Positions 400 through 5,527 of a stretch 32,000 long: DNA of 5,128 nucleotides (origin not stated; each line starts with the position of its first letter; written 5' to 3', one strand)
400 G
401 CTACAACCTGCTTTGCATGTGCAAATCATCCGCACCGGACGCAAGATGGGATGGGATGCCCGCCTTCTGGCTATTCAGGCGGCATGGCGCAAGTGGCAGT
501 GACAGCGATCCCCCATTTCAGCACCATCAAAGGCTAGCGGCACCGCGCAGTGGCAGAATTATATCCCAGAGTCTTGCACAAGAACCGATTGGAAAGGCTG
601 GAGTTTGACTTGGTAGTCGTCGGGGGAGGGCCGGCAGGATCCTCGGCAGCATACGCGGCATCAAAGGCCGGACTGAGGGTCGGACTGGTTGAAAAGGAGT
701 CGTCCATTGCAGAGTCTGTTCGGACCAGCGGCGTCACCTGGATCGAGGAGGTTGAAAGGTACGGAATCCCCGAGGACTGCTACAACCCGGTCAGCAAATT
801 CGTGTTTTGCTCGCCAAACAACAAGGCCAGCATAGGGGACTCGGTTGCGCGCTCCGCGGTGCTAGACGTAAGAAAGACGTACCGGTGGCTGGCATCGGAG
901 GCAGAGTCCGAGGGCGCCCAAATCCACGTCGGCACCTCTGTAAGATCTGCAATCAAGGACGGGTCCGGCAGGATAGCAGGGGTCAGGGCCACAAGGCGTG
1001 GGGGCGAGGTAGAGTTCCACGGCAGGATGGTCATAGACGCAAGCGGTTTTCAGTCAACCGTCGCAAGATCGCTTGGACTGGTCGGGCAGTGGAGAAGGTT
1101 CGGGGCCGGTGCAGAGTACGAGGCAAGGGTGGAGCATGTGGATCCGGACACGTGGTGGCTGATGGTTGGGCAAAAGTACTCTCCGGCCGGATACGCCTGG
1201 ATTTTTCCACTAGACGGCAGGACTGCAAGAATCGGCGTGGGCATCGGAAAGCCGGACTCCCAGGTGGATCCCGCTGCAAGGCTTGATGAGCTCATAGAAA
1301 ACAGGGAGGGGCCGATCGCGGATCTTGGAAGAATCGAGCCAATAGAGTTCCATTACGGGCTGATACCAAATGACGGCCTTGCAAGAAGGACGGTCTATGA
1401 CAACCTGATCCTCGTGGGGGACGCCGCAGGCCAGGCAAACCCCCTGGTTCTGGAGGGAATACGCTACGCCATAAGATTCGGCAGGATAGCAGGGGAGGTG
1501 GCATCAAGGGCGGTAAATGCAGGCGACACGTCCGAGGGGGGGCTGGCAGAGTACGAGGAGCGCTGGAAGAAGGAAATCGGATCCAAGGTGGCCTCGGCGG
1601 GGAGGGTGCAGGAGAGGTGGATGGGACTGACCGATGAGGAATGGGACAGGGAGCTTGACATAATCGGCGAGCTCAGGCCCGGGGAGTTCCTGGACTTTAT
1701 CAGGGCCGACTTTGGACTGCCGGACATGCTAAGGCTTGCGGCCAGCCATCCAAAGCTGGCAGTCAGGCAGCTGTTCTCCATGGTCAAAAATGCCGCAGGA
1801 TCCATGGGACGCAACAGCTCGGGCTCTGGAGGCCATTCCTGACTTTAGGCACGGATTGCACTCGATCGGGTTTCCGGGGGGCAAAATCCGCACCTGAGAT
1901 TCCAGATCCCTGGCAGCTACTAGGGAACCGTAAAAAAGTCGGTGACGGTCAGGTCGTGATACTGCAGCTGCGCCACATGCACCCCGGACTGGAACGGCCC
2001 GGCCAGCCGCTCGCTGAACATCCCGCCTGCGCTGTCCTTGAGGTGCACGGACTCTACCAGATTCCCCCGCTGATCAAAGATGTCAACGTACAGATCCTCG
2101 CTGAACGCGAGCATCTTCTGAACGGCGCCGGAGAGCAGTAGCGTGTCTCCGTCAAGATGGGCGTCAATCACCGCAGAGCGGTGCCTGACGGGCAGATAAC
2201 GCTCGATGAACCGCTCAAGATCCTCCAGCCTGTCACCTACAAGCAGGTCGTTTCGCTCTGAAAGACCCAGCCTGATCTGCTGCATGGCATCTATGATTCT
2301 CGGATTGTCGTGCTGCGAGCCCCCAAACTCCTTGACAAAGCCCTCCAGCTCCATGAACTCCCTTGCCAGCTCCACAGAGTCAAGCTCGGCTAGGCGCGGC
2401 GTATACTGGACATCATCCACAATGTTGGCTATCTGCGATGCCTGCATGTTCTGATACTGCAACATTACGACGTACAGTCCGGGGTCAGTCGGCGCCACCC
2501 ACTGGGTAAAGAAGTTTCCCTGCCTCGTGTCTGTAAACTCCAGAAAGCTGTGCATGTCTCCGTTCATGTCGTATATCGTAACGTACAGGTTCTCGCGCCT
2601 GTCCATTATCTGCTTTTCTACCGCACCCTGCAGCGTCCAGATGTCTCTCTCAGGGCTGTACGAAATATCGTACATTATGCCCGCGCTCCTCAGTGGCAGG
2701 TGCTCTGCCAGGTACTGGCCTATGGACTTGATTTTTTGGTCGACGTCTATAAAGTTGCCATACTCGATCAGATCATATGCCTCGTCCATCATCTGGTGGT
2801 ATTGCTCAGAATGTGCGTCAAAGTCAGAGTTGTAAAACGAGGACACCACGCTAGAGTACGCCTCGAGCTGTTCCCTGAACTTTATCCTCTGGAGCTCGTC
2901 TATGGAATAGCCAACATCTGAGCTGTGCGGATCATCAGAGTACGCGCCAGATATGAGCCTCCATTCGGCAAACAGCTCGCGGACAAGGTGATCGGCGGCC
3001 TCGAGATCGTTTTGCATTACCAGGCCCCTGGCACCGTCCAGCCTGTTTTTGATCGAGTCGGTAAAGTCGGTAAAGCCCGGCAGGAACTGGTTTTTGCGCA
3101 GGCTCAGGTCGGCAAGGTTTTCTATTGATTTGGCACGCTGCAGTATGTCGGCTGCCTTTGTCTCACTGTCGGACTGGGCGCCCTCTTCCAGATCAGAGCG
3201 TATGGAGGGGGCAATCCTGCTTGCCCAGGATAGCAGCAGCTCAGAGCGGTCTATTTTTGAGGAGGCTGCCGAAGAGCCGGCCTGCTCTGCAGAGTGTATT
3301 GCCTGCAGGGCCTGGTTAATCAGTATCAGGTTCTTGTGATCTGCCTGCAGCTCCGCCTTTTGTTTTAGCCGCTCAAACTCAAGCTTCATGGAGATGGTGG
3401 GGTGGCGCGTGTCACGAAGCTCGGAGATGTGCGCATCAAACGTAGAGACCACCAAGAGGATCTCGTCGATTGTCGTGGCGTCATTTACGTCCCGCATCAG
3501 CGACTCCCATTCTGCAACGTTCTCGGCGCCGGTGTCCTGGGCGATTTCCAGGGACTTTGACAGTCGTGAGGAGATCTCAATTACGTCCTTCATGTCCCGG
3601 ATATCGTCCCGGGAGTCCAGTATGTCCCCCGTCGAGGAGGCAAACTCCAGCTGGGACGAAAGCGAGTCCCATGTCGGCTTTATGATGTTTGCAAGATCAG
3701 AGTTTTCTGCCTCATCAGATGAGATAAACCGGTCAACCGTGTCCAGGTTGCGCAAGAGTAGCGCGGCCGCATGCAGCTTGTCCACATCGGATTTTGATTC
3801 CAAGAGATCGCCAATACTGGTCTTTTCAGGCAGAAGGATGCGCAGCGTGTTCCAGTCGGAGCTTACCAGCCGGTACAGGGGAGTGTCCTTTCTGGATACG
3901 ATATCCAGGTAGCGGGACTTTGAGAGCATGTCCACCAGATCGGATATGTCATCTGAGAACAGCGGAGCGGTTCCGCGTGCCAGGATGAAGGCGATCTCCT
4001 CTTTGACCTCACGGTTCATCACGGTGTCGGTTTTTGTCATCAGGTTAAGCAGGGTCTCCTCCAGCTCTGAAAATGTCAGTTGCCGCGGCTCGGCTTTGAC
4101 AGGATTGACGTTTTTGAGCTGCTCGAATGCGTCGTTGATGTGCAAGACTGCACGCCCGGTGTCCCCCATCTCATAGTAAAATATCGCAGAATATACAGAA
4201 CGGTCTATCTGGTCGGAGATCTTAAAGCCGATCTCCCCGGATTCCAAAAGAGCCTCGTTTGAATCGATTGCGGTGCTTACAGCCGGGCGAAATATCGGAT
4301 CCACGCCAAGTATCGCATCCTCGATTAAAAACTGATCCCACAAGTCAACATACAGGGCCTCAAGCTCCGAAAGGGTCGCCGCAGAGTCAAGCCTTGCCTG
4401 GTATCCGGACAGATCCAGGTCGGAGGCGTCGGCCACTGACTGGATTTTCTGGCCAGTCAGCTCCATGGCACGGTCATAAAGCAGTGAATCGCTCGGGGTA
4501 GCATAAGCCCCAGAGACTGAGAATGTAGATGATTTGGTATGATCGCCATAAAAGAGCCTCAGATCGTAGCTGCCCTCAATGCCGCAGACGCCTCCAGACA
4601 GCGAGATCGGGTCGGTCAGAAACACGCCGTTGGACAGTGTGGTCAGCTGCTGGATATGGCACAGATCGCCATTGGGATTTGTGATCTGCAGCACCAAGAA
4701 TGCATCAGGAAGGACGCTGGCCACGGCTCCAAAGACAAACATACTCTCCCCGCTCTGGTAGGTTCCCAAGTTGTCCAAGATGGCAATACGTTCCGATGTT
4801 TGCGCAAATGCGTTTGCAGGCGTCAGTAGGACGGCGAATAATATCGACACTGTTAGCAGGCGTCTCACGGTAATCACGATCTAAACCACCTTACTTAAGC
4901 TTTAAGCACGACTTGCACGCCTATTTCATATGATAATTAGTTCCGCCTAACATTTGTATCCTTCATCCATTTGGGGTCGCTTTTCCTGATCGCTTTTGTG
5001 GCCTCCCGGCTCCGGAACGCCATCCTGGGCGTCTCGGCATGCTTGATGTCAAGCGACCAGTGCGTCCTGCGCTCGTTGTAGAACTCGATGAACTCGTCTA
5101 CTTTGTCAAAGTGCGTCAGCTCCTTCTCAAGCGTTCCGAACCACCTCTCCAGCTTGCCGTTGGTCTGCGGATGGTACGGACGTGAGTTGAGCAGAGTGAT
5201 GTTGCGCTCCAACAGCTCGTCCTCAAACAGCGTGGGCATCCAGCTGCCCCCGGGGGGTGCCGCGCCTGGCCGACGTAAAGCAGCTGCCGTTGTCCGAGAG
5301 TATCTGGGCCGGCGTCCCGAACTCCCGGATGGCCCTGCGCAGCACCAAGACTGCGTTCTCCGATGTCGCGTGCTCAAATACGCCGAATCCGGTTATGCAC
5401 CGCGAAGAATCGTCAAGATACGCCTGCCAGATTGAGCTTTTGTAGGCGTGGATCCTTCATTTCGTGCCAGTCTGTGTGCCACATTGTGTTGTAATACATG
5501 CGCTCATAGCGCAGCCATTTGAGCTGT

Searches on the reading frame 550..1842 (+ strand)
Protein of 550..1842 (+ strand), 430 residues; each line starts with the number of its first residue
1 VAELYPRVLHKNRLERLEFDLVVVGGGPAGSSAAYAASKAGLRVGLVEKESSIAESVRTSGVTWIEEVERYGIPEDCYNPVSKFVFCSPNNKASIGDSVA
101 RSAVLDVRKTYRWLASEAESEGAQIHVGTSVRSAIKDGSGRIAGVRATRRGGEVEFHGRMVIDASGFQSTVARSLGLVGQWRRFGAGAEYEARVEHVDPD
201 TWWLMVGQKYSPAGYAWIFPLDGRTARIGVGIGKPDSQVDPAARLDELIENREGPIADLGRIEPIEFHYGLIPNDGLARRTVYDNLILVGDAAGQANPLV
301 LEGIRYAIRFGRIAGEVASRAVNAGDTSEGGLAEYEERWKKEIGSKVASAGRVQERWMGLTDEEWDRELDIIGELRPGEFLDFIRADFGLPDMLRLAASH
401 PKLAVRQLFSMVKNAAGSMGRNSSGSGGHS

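Call 24: search_protein_families(library=pfam, proteins=[window:550-1842:+], max_evalue=0.001)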
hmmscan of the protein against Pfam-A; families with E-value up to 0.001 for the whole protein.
window:550-1842:+ (430 aa): 14 families
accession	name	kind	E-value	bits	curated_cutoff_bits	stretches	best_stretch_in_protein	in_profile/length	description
PF01494.25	FAD_binding_3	-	7.4e-18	65.3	22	1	20-308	3-308/349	FAD binding domain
PF01266.30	DAO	-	4.5e-15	56.5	27.9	2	101-290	142-333/353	FAD dependent oxidoreductase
PF12831.13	FAD_oxidored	-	1.2e-14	54.9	27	1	20-166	1-145/416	FAD dependent oxidoreductase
PF04820.20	Trp_halogenase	-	3.2e-13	49.8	21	1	90-307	140-343/458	Tryptophan halogenase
PF22578.2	GGR_cat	-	4.8e-11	42.8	27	1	193-253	11-72/88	Geranylgeranyl reductase catalytic domain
PF00890.30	FAD_binding_2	-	1.4e-09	38.2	20.4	1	20-65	1-47/414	FAD binding domain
PF07992.20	Pyr_redox_2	-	1.2e-07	31.9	26.1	1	19-51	1-33/291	Pyridine nucleotide-disulphide oxidoreductase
PF05834.18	Lycopene_cycl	-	1.7e-07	31.1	23.4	1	20-205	1-175/380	Lycopene cyclase protein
PF03486.20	HI0933_like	-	2e-07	31.2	50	1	20-62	2-44/244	HI0933-like protein Rossmann domain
PF13450.12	NAD_binding_8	-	2.7e-06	28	21.9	1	23-54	1-32/68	NAD(P)-binding Rossmann-like domain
PF01134.28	GIDA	-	7.8e-06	25.6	22.1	1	20-55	1-37/391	Glucose inhibited division protein A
PF00070.33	Pyr_redox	-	1e-05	26.4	22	0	21-54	2-35/82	Pyridine nucleotide-disulphide oxidoreductase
PF01946.23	Thi4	-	1.7e-05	24.6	26.2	1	14-55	13-55/235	Thi4 family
PF13738.12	Pyr_redox_3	-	0.00097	18.9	30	0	22-58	1-37/305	Pyridine nucleotide-disulphide oxidoreductase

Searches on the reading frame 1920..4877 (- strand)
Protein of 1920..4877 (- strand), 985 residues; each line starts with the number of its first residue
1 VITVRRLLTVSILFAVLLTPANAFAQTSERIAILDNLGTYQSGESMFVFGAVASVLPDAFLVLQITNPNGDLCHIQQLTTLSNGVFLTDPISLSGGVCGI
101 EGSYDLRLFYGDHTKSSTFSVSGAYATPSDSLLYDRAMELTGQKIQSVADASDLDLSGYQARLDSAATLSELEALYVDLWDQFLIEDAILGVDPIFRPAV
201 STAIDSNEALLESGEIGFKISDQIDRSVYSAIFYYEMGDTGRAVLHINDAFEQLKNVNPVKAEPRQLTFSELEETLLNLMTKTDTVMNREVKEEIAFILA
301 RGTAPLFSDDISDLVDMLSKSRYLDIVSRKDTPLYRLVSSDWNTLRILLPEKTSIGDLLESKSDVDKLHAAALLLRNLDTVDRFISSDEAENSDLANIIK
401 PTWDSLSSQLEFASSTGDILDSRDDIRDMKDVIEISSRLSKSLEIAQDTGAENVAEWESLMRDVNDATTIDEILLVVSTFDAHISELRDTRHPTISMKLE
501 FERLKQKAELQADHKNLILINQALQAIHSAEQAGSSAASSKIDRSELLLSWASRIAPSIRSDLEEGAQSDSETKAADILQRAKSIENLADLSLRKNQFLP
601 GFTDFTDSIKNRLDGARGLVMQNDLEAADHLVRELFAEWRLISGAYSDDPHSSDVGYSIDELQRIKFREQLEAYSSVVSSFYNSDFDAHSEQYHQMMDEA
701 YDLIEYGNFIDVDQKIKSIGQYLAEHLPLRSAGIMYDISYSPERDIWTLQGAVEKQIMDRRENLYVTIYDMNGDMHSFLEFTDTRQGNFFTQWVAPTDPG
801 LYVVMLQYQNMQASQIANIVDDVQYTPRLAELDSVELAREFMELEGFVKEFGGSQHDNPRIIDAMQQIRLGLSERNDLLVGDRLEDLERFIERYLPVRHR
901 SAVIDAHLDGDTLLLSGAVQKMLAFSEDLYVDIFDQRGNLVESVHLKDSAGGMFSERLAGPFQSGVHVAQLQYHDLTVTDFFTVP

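Call 24: search_protein_families(library=pfam, proteins=[window:1920-4877:-], max_evalue=0.001)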
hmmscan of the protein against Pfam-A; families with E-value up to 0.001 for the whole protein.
window:1920-4877:- (985 aa): 1 family
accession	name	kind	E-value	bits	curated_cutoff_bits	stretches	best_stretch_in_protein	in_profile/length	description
PF13860.13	FlgD_ig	-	4.1e-05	23.9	27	0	919-970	14-66/79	FlgD Ig-like domain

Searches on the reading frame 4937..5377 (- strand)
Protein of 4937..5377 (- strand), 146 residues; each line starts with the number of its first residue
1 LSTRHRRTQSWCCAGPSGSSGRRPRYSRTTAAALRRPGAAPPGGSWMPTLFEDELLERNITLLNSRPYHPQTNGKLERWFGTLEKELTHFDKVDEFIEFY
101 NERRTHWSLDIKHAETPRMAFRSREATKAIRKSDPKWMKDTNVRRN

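Call 25: search_protein_families(library=pfam, proteins=[window:4937-5377:-], max_evalue=0.001)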
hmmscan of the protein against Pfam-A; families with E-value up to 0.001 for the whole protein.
window:4937-5377:- (146 aa): 1 family
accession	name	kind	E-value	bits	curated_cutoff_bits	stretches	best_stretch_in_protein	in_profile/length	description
PF13683.12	rve_3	-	9.3e-08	32.2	26.5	1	59-110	2-63/67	Integrase core domain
